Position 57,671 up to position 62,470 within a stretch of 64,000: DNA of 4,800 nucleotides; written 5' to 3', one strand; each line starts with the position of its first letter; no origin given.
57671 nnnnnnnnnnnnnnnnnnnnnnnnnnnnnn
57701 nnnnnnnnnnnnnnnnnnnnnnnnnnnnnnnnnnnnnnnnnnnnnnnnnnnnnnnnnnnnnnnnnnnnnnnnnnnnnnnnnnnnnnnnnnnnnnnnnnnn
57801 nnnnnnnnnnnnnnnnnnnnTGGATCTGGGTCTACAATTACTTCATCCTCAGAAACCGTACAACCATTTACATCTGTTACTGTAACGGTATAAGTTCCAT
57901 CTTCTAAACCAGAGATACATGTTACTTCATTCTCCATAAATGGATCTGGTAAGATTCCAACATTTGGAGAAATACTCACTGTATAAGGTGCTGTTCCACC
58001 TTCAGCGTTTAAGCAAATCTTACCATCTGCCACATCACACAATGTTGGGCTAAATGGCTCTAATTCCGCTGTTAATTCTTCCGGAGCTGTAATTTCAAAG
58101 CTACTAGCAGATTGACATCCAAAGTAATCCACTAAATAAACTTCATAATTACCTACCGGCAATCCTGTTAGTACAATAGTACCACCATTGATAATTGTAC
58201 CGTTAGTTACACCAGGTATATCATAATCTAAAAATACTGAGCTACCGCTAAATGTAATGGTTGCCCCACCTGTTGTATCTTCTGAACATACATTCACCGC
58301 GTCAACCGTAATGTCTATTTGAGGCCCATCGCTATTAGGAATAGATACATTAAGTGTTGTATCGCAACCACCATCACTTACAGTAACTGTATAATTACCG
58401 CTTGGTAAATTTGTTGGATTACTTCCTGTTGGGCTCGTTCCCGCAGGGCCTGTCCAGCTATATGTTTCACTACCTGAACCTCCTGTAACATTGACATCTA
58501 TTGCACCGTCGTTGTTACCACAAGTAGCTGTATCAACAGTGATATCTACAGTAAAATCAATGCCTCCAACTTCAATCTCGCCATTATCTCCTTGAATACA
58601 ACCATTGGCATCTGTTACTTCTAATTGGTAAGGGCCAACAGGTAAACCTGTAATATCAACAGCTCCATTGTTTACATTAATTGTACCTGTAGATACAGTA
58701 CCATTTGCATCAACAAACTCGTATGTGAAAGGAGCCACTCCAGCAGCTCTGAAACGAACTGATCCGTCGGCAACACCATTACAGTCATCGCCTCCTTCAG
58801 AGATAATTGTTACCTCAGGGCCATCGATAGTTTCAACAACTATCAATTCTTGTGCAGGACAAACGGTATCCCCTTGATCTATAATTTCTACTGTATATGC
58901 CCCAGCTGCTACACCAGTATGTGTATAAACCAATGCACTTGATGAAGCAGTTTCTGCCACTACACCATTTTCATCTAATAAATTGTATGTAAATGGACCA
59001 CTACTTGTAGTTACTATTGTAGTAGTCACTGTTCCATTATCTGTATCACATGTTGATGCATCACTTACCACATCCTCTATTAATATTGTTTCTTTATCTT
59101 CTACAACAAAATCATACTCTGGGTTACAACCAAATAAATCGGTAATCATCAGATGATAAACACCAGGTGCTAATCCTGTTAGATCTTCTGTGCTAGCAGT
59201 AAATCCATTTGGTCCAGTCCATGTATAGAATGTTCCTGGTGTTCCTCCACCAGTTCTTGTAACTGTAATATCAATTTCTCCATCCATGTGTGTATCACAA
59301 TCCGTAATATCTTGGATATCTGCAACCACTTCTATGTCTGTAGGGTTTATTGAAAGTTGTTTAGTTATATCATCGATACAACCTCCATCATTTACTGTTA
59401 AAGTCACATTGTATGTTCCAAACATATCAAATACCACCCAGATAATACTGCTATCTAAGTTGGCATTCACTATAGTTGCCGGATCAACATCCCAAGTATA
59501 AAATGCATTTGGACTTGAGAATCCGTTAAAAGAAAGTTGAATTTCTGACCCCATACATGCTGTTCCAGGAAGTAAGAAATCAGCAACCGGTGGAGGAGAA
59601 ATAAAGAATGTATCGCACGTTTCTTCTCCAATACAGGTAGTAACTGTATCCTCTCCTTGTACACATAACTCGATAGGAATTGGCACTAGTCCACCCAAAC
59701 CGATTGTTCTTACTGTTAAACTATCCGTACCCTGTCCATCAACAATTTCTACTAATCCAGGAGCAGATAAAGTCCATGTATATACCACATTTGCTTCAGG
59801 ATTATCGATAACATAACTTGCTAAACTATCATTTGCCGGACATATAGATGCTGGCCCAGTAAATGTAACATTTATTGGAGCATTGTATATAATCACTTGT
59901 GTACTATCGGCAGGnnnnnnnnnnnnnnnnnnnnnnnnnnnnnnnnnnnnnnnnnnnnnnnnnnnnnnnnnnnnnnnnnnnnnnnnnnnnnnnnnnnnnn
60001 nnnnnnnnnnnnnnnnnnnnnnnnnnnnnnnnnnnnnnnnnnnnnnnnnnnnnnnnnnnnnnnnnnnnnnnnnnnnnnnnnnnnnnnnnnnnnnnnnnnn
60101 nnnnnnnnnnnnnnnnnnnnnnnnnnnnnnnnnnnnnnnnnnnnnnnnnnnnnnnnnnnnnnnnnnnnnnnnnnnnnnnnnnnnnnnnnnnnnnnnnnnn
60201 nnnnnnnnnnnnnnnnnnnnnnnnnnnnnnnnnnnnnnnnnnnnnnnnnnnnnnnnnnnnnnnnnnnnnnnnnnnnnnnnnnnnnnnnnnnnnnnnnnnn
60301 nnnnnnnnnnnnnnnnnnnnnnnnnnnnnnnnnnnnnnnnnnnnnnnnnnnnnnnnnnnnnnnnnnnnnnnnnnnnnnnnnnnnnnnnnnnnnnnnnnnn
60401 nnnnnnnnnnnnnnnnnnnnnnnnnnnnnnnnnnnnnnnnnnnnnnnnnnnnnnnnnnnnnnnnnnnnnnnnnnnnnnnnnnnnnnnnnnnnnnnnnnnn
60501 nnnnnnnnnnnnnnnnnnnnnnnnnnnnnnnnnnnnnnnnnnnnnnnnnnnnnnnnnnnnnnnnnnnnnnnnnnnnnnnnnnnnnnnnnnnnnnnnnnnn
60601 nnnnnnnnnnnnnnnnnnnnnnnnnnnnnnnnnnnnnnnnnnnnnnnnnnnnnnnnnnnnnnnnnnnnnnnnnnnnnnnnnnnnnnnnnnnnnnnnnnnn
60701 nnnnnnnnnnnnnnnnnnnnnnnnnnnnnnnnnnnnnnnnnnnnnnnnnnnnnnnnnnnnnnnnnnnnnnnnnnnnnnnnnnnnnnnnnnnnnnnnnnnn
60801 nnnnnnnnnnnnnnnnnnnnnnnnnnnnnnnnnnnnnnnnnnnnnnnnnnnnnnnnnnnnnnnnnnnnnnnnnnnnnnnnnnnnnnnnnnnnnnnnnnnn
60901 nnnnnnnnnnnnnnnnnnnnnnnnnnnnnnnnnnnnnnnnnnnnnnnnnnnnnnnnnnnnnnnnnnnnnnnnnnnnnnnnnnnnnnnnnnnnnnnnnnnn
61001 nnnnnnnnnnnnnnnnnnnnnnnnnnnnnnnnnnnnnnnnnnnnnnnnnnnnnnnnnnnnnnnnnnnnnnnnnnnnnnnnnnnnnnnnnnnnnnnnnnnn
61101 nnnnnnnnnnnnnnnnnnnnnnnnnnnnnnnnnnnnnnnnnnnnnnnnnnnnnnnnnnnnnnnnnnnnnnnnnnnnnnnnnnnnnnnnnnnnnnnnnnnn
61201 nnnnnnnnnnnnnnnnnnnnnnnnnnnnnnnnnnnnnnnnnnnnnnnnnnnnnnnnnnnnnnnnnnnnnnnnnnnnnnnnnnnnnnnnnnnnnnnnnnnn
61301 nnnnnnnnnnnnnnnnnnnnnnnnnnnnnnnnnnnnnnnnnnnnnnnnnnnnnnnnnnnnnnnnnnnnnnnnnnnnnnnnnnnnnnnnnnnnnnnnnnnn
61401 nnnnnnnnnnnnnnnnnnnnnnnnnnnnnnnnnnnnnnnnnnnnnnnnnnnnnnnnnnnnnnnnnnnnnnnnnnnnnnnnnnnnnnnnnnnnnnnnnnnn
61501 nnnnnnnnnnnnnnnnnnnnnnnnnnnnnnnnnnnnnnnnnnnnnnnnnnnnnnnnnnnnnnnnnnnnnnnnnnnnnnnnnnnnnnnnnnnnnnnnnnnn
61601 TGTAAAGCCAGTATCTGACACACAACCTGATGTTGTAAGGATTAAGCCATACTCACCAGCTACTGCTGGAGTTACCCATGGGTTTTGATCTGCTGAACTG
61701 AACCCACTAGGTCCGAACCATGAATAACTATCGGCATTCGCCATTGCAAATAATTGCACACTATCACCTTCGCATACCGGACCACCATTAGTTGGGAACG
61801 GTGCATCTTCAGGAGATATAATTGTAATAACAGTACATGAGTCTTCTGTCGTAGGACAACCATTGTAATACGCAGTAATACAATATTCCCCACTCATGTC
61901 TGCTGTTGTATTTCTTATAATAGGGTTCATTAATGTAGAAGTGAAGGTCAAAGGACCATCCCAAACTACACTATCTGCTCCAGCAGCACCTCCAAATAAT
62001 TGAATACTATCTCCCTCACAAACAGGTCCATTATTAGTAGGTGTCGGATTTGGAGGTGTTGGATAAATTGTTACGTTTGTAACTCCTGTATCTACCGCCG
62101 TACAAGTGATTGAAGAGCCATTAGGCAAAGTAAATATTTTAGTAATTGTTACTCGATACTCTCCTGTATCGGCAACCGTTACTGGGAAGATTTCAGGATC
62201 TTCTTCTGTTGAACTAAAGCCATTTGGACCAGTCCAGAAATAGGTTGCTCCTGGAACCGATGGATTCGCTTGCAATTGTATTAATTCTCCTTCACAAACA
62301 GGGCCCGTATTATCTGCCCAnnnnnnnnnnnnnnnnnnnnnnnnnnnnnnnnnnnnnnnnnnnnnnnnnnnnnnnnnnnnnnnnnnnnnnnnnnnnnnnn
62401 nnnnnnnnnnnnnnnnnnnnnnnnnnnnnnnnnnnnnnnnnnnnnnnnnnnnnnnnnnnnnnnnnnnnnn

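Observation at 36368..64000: Giant mosaic T9SS surface-protein gene (over 9,000 codons if contiguous) fills 43% of the window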

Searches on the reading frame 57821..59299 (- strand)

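Call 23: search_protein_families(library=pfam, proteins=[window:57821-59299:-], max_evalue=1)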
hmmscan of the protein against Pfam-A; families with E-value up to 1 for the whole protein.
window:57821-59299:- (493 aa): 11 families
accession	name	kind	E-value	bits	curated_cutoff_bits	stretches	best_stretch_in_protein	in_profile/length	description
PF13573.12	SprB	-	2e-08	34.2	28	3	258-286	7-36/37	SprB repeat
PF18962.6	Por_Secre_tail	-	1.5e-06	28.8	27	0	192-232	23-66/75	Secretion system C-terminal sorting domain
PF13620.12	CarboxypepD_reg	-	6.4e-06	26.9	32.3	2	296-332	43-81/82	Carboxypeptidase regulatory-like domain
PF11589.14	DUF3244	-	0.00056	20.3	25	0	213-238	68-93/96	Domain of unknown function (DUF3244)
PF07495.19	Y_Y_Y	-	0.0018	18.6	26.6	0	296-308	33-45/65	Y_Y_Y domain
PF24421.1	Ig_J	-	0.0021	18.6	29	0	461-479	69-87/104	Tip attachment protein J, Ig-like domain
PF17210.9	SdrD_B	-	0.0025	18.4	29.7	1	182-239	18-75/112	SdrD B-like domain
PF13517.12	FG-GAP_3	-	0.052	14.6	26.9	0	6-55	5-51/61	FG-GAP-like repeat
PF17802.7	SpaA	-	0.16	12.6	23.1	0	192-232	20-63/91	Prealbumin-like fold domain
PF23664.1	Ig_Pom152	-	0.22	12.3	27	0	161-196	5-41/106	Nucleoporin pom152-like, immunoglobulin-like domain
PF17962.7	bMG6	-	0.24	12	23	0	191-233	56-100/112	Bacterial macroglobulin domain 6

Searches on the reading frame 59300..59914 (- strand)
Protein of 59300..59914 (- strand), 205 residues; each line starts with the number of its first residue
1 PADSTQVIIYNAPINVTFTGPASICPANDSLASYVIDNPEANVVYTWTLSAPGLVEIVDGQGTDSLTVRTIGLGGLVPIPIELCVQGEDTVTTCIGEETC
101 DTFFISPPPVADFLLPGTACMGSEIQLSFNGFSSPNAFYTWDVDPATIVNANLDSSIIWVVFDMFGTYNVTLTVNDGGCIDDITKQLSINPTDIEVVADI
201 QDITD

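Call 23: search_protein_families(library=pfam, proteins=[window:59300-59914:-], max_evalue=1)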
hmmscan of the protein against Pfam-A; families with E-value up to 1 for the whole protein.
window:59300-59914:- (205 aa): 4 families
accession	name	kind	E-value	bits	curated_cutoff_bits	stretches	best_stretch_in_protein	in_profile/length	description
PF19408.5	PKD_6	-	6.9e-07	30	25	1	15-71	5-58/82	PKD-like domain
PF00801.26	PKD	-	5.7e-05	23.5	23.5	1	124-177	16-68/80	PKD domain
PF18911.6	PKD_4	-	0.0004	20.8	27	1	108-179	3-74/85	PKD domain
PF19081.6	Ig_7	-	0.1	13.3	27.3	0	16-58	4-44/84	Ig-like domain CHU_C associated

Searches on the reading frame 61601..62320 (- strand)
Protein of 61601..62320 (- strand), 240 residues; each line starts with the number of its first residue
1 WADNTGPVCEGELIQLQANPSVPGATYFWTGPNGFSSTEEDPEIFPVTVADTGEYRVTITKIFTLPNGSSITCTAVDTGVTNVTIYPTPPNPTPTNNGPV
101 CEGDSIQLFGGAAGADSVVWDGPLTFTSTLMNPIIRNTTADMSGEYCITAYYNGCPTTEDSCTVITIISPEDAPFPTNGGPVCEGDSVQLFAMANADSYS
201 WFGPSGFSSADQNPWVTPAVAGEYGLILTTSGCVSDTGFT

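Call 23: search_protein_families(library=pfam, proteins=[window:61601-62320:-], max_evalue=1)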
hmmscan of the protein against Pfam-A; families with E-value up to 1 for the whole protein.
window:61601-62320:- (240 aa): 7 families
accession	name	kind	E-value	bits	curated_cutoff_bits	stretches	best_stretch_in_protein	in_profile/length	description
PF00801.26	PKD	-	0.0009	19.6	23.5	1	9-60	12-64/80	PKD domain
PF13895.12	Ig_2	-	0.0011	19.6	27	0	100-165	11-78/79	Immunoglobulin domain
PF19081.6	Ig_7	-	0.009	16.7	27.3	0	4-55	8-60/84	Ig-like domain CHU_C associated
PF01200.24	Ribosomal_S28e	-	0.03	14.7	25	0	98-108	44-54/64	Ribosomal protein S28e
PF19408.5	PKD_6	-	0.033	15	25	0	182-208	14-43/82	PKD-like domain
PF16990.11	CBM_35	-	0.035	14.8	28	0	37-73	32-66/121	Carbohydrate binding module (family 35)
PF14801.12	TrmI-like_N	-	0.25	11.8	24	0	180-191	1-12/50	TrmI-like N-terminal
